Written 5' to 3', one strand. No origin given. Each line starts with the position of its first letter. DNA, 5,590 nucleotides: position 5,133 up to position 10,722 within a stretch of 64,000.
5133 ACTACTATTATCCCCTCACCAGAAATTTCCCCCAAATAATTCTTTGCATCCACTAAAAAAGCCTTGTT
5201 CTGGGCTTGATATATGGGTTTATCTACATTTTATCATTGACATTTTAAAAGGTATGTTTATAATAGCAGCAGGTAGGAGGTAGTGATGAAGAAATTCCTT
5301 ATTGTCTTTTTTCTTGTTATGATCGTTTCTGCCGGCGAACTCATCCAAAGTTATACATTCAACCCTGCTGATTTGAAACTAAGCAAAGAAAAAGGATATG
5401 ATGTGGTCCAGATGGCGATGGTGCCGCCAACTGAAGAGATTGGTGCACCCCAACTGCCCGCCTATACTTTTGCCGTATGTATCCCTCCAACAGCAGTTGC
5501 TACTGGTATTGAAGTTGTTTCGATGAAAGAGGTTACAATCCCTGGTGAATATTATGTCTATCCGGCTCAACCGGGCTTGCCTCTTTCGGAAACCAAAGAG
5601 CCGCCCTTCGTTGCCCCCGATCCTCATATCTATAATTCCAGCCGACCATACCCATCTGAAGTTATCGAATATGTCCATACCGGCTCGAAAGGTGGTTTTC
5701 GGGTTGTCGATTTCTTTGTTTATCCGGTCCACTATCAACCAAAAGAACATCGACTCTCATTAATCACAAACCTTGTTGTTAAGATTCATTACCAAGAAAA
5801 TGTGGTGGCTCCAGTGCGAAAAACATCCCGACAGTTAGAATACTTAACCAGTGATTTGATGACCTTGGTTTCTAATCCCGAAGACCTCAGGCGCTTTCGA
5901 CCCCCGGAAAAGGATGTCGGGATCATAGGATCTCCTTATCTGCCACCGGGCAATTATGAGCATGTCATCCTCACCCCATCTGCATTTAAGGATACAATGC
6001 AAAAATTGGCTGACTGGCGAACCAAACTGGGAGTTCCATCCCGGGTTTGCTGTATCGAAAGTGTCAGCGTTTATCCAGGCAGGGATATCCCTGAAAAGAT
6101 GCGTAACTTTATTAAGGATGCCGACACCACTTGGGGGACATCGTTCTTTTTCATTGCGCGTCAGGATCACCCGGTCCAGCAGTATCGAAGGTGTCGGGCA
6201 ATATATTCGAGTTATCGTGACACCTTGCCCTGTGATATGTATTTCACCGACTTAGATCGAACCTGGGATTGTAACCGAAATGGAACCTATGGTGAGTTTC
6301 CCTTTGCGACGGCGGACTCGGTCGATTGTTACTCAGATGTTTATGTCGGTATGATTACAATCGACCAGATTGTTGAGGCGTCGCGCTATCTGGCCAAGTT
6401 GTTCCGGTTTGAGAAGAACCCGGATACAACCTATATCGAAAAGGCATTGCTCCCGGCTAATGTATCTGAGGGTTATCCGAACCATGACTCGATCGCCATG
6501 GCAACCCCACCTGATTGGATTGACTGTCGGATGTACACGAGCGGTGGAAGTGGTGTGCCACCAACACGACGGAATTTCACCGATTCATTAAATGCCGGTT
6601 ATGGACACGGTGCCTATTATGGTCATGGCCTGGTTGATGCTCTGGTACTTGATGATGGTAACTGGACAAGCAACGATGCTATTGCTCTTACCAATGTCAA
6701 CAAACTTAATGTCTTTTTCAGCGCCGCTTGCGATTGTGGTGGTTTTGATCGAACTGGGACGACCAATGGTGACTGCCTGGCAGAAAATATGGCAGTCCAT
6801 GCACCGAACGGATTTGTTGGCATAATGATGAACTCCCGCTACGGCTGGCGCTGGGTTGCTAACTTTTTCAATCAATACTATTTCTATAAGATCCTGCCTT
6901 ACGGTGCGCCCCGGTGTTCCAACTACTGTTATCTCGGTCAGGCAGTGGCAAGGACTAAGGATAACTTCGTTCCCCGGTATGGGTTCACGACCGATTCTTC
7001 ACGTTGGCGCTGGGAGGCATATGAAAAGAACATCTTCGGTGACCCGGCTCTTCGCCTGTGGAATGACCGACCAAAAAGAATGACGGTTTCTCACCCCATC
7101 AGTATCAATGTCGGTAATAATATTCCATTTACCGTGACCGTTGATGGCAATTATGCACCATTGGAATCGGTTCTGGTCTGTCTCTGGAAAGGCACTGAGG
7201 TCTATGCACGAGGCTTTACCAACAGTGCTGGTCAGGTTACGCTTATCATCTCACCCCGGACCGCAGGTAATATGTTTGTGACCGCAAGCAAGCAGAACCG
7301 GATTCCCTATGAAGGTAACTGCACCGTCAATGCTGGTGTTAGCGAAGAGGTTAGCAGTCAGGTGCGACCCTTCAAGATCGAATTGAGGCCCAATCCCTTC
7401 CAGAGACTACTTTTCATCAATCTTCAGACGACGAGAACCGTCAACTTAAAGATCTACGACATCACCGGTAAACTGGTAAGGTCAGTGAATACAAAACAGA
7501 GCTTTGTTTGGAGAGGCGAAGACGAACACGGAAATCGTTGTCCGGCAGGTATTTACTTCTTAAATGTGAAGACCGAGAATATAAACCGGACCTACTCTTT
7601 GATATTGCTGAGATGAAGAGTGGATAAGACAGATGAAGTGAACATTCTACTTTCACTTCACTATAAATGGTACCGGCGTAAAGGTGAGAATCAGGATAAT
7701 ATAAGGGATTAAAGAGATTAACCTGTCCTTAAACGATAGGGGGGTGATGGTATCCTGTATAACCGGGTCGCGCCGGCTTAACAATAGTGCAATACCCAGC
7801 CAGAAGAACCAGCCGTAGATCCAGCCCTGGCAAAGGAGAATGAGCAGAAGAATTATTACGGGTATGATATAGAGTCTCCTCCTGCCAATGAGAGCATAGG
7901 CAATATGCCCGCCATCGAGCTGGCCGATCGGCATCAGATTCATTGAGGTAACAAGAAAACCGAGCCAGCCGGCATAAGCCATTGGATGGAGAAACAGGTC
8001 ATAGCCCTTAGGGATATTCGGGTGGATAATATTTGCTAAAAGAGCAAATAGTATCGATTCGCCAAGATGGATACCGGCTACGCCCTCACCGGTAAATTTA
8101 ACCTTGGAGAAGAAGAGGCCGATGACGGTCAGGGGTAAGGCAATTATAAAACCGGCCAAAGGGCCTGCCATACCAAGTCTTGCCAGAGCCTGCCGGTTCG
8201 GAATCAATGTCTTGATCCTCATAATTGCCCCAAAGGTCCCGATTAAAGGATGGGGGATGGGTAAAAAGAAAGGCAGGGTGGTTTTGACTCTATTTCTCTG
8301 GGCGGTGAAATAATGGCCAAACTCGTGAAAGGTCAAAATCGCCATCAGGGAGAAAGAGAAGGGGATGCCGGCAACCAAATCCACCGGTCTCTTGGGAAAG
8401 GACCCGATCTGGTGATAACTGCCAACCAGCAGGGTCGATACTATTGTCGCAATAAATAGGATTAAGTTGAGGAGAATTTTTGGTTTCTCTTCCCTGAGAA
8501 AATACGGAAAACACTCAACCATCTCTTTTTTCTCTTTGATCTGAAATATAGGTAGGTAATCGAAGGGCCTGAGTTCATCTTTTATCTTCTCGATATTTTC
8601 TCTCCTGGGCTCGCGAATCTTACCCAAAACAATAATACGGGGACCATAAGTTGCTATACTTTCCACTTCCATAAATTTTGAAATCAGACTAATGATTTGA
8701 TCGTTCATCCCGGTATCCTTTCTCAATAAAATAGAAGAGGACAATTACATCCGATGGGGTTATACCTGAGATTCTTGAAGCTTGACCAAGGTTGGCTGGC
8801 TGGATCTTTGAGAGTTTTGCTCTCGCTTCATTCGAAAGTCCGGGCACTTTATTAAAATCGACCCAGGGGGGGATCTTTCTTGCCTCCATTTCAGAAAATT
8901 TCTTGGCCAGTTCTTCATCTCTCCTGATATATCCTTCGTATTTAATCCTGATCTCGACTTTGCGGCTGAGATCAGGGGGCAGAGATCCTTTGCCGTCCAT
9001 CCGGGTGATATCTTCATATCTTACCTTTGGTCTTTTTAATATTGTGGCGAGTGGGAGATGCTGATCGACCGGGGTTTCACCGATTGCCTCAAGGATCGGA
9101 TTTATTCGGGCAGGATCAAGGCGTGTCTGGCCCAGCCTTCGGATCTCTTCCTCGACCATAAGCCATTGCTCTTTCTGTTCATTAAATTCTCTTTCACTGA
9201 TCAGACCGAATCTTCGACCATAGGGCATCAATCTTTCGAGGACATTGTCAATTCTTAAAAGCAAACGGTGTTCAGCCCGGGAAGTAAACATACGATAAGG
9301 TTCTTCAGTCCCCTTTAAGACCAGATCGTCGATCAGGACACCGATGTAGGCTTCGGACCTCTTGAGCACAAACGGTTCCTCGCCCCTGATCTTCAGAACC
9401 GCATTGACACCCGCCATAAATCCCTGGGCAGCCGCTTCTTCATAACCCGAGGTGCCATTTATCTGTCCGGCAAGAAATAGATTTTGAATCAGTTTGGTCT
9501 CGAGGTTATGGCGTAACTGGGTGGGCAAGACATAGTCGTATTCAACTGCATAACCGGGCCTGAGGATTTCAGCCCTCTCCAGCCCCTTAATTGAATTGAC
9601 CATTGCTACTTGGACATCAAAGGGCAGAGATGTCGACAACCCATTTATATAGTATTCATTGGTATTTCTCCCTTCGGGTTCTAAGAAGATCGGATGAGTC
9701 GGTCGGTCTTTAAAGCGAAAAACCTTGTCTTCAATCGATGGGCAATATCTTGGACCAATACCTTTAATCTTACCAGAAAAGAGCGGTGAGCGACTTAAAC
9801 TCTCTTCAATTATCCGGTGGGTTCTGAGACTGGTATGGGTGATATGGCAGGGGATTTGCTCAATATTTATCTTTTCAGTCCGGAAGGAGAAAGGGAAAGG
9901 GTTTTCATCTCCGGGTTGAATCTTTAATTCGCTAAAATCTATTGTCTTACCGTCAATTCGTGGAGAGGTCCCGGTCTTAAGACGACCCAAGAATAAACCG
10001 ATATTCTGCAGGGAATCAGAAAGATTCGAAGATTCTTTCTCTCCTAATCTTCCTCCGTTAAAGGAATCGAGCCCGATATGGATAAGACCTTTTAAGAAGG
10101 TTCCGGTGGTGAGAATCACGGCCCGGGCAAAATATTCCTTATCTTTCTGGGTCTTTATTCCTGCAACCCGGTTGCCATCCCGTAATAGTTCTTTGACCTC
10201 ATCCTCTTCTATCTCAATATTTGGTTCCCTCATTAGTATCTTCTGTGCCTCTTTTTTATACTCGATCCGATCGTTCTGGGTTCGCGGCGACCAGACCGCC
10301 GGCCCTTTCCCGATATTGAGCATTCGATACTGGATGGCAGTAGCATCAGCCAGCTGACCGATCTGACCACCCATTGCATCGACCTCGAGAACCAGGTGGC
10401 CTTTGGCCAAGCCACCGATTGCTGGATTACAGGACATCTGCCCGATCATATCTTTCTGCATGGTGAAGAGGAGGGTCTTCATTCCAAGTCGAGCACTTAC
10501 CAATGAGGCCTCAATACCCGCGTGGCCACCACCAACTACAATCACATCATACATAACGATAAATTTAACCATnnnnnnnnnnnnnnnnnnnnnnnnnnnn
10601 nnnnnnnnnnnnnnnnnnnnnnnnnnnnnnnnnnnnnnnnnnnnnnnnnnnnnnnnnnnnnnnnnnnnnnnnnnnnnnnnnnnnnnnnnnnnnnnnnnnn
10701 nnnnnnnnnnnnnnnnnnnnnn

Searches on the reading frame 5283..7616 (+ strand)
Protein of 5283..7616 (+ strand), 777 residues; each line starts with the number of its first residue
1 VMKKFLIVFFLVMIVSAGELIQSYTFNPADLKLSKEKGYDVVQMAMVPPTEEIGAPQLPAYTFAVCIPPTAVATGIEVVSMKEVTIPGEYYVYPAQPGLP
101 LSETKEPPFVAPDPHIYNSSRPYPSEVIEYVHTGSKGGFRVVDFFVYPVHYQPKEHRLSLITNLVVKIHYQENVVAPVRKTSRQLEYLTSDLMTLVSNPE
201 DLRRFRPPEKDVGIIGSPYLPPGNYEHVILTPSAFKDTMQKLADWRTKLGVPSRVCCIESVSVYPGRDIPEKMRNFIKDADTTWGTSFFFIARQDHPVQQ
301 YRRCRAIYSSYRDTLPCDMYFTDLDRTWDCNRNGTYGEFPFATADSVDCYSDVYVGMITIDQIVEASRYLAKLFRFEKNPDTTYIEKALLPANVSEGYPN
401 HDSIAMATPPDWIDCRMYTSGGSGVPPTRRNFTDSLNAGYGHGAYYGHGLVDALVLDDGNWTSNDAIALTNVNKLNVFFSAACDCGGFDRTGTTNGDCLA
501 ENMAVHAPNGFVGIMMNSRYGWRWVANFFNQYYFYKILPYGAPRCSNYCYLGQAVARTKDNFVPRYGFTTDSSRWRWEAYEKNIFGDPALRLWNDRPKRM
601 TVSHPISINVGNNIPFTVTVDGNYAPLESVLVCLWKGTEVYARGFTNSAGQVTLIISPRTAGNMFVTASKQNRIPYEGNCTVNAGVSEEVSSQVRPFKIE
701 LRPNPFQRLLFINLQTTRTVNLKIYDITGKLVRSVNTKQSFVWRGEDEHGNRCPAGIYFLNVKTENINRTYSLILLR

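Call 25: search_protein_families(library=pfam, proteins=[window:5283-7616:+], max_evalue=0.00001)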
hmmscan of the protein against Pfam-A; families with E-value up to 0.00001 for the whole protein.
window:5283-7616:+ (777 aa): 4 families
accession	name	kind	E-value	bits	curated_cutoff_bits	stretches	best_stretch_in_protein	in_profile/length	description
PF01364.23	Peptidase_C25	-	2.3e-41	142.7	23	1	228-592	2-374/374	Peptidase family C25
PF08126.16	Propeptide_C25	-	1.3e-07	31.4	22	1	50-174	51-176/205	Propeptide_C25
PF18962.6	Por_Secre_tail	-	1.4e-07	32.2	27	1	703-770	3-70/75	Secretion system C-terminal sorting domain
PF13860.13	FlgD_ig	-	5.5e-07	29.9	27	1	718-765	23-76/79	FlgD Ig-like domain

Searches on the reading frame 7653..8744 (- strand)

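Call 25: search_protein_families(library=pfam, proteins=[window:7653-8744:-], max_evalue=0.00001)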
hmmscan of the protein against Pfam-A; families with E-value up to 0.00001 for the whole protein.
window:7653-8744:- (363 aa): 1 family
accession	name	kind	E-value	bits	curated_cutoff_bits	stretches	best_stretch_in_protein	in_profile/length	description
PF02163.28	Peptidase_M50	-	8.7e-20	71.4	27.2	1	129-290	2-198/221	Peptidase family M50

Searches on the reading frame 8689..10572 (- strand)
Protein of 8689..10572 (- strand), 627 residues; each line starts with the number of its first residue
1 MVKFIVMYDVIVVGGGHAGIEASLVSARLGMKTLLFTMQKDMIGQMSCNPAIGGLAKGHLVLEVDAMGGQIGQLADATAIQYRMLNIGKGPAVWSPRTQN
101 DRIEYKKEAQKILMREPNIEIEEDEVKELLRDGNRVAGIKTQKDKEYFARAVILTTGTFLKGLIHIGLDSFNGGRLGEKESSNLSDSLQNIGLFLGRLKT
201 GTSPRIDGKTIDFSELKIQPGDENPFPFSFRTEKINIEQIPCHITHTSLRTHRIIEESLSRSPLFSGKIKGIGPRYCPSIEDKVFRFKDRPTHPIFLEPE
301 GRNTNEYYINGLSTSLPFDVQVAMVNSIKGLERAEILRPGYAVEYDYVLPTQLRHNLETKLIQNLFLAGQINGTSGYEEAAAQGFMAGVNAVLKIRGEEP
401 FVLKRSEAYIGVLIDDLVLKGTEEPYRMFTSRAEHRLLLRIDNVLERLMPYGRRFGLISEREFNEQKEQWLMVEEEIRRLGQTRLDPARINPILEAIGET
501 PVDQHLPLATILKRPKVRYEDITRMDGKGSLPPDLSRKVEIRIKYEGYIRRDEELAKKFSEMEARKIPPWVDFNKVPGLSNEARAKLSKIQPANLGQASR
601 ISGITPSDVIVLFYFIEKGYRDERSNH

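Call 25: search_protein_families(library=pfam, proteins=[window:8689-10572:-], max_evalue=0.00001)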
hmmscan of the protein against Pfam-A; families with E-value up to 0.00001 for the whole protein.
window:8689-10572:- (627 aa): 5 families
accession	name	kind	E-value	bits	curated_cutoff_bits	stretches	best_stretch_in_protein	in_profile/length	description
PF01134.28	GIDA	-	4e-165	550.1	22.1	1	9-399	1-391/391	Glucose inhibited division protein A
PF13932.14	SAM_GIDA_C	-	1.6e-24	85.9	27.1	1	557-612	1-56/57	tRNA modifying enzyme MnmG/GidA C-terminal helical bundle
PF21680.2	GIDA_C_1st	-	5.6e-16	59.5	24.7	1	470-552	11-95/96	tRNA modifying enzyme MnmG/GidA C-terminal helical domain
PF12831.13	FAD_oxidored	-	1.4e-07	31.6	27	1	9-153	1-141/416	FAD dependent oxidoreductase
PF07992.20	Pyr_redox_2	-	8e-06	25.9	26.1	0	8-158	1-109/291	Pyridine nucleotide-disulphide oxidoreductase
